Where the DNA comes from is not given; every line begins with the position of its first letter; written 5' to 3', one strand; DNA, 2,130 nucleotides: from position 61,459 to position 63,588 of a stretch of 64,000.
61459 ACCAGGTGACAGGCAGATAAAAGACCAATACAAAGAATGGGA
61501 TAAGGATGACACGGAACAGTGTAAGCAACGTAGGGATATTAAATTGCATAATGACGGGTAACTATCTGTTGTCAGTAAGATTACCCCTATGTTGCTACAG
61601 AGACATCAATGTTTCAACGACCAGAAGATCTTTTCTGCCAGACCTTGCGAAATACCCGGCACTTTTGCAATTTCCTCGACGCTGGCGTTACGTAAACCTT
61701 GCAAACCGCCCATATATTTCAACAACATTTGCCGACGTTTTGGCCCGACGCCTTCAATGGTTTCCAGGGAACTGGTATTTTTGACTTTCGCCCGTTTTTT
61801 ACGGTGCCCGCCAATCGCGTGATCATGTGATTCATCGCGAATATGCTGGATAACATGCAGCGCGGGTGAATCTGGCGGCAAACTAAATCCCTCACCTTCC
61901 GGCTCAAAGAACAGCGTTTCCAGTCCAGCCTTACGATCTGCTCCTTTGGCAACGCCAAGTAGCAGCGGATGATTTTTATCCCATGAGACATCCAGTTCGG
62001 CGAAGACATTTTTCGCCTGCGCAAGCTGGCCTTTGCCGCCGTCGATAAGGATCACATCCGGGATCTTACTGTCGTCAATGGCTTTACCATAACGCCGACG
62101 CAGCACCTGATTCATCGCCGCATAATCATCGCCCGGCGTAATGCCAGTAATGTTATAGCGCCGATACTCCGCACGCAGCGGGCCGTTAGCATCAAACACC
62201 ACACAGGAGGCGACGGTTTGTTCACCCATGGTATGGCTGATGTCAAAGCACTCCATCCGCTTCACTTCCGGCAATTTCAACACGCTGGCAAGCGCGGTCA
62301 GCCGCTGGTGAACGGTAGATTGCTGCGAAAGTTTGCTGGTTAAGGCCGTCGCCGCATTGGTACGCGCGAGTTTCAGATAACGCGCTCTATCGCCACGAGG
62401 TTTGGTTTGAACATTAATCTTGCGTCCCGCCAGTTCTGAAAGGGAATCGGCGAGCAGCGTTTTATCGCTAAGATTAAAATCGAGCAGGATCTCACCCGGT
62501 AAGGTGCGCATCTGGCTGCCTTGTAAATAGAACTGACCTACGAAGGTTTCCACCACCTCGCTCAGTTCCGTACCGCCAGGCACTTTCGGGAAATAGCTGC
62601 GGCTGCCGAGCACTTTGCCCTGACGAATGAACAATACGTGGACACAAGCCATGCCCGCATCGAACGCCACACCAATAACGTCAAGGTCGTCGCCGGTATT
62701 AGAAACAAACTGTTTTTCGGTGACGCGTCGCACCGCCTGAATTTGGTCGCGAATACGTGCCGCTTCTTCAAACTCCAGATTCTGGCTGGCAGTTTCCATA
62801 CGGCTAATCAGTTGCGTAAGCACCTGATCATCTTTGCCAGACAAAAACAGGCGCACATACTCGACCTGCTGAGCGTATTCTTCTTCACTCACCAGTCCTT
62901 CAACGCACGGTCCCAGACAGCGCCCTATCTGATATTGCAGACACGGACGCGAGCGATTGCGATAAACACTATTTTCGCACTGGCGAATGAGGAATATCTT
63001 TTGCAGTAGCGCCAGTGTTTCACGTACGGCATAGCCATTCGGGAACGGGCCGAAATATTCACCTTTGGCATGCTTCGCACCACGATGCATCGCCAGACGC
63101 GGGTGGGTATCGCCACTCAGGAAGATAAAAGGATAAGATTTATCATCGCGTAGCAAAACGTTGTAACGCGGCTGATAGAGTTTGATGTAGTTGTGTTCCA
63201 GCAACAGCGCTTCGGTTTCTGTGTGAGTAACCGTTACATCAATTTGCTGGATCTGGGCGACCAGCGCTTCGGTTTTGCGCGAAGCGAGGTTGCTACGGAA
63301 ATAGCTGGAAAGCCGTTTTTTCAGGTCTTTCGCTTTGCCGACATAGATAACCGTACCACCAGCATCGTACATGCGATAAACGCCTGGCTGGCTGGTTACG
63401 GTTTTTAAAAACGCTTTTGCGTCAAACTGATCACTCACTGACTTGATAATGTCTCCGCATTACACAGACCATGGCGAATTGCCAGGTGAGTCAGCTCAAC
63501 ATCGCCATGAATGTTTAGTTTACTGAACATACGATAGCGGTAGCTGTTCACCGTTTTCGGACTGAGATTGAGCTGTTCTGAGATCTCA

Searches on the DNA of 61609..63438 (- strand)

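Call 91: search_dna_similar(query=L044:3158-3212:+, collection=ecoli_genomes, mode=near, max_rows=20, max_evalue=10)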
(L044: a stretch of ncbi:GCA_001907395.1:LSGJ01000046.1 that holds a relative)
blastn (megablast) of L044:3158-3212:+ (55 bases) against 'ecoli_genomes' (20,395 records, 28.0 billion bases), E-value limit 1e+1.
Records with a match: 16; places in all: 16; records where one place covers at least 80% of the query: 16.
Genomes with a match: 16 of 5426; with a place that covers at least 80% of the query: 16. Places per genome that has any: lowest 1, median 1, highest 1. On chromosomes: 16 places; on plasmids: 0.
Best place of each record, by identity: 95-99% 16.
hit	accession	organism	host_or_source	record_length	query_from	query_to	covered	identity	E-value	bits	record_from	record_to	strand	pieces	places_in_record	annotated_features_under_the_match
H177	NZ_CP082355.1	Escherichia coli strain VCSW5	Soil/drain sediment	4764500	1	53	96%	98.1%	5e-17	94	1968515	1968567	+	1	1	yedK: SOS response-associated peptidase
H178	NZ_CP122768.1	Escherichia coli strain ETEC1738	Sus scrofa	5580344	1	53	96%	98.1%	5e-17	94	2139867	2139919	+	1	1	yedK: SOS response-associated peptidase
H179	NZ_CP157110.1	Escherichia coli strain UTME-9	Sus scrofa domesticus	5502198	1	53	96%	98.1%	5e-17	94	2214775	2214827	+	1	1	yedK: SOS response-associated peptidase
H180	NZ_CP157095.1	Escherichia coli strain UTME-12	Sus scrofa domesticus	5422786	1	53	96%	98.1%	5e-17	94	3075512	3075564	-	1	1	yedK: SOS response-associated peptidase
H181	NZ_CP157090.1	Escherichia coli strain UTME-14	Sus scrofa domesticus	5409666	1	53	96%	98.1%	5e-17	94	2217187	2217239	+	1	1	yedK: SOS response-associated peptidase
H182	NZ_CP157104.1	Escherichia coli strain UTME-10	Sus scrofa domesticus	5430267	1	53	96%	98.1%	5e-17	94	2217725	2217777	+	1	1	yedK: SOS response-associated peptidase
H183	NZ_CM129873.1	Escherichia coli strain PCP06173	seawater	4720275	1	53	96%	98.1%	5e-17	94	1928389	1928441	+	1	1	yedK: SOS response-associated peptidase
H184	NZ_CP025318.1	Escherichia coli strain FORC_042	pork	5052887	1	53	96%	96.2%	2e-15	88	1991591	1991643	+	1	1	yedK: SOS response-associated peptidase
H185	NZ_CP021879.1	Escherichia coli strain AR_0137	missing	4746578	1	53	96%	96.2%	2e-15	88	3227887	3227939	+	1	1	yedK: SOS response-associated peptidase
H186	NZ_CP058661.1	Escherichia coli strain 005008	Homo sapiens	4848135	1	53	96%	96.2%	2e-15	88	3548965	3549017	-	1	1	yedK: SOS response-associated peptidase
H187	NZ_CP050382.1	Escherichia coli strain 52148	Homo sapiens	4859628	1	53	96%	96.2%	2e-15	88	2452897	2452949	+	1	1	yedK: SOS response-associated peptidase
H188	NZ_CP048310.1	Escherichia coli strain 32-4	environment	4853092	1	53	96%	96.2%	2e-15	88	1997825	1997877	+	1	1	yedK: SOS response-associated peptidase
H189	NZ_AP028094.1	Escherichia coli strain JNE132847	Homo sapiens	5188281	1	53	96%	96.2%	2e-15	88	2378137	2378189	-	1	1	yedK: SOS response-associated peptidase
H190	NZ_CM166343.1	Escherichia coli strain CH10268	Homo sapiens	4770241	1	53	96%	96.2%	2e-15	88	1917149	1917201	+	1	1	yedK: SOS response-associated peptidase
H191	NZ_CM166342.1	Escherichia coli strain CH10468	Homo sapiens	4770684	1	53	96%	96.2%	2e-15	88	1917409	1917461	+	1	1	yedK: SOS response-associated peptidase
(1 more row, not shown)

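Call 94: get_annotated_region(hit=H177, flank=400)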
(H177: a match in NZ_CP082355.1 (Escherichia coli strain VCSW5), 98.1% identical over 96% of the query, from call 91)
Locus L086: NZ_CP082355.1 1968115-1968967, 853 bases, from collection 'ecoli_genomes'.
description: Escherichia coli strain VCSW5 chromosome, complete genome
organism: Escherichia coli strain VCSW5 (NCBI taxid 562)
replicon: chromosome; assembly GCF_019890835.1
host: -; source: Soil/drain sediment; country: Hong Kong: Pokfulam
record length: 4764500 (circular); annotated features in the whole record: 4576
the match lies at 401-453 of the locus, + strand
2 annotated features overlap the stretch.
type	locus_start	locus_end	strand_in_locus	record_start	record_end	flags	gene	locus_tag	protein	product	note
CDS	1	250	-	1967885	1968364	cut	yedL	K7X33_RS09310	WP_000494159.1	GNAT family N-acetyltransferase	-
CDS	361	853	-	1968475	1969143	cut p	yedK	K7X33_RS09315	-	SOS response-associated peptidase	internal stop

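Call 95: get_annotated_region(hit=H184, flank=400)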
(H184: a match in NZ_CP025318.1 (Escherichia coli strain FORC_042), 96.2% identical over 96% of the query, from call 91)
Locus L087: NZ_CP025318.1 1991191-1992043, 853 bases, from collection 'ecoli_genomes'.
description: Escherichia coli strain FORC_042 chromosome, complete genome
organism: Escherichia coli strain FORC_042 (NCBI taxid 562)
replicon: chromosome; assembly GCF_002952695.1
host: -; source: pork; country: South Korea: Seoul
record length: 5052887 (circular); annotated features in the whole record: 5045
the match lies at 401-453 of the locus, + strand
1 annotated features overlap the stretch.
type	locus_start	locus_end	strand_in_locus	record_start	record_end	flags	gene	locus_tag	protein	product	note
CDS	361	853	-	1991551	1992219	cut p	yedK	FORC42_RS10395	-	SOS response-associated peptidase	internal stop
